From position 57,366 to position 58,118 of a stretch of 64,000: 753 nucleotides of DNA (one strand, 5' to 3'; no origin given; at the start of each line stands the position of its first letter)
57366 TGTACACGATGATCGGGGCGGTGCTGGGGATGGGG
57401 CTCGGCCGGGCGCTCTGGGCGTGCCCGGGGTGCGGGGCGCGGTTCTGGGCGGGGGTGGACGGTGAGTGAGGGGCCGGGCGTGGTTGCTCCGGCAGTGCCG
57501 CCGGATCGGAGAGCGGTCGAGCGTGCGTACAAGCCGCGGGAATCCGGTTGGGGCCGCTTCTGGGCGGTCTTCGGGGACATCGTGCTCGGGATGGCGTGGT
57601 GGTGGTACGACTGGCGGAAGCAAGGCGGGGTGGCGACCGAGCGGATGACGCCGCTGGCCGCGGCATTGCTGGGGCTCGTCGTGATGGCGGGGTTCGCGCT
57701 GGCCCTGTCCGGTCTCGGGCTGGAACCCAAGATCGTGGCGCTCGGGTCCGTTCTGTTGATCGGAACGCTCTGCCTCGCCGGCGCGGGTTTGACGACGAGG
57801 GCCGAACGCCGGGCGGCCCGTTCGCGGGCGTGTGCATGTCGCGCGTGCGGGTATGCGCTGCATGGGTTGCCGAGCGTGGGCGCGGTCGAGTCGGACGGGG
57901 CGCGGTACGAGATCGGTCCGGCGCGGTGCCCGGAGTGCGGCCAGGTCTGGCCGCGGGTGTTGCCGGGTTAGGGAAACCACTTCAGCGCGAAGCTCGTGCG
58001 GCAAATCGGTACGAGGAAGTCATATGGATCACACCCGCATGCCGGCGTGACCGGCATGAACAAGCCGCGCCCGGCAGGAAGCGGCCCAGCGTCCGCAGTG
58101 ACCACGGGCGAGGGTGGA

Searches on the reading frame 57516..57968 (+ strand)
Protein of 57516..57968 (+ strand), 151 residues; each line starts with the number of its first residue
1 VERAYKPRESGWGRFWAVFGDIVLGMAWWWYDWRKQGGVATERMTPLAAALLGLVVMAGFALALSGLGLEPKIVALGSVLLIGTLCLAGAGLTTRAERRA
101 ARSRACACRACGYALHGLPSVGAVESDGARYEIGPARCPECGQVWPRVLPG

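Call 68: search_protein_families(library=pfam, proteins=[window:57516-57968:+], max_evalue=1)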
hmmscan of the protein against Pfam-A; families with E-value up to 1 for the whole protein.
seq(151 aa): 3 families
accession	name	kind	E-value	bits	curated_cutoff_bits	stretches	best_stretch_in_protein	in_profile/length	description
PF12773.13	DZR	-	0.0074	16.9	27.3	1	101-144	8-33/45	Double zinc ribbon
PF13248.11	Zn_ribbon_3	-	0.09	12.7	27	0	137-144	4-11/26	zinc-ribbon domain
PF13717.11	Zn_ribbon_4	-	0.17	12.3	30.3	1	134-146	24-36/36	zinc-ribbon domain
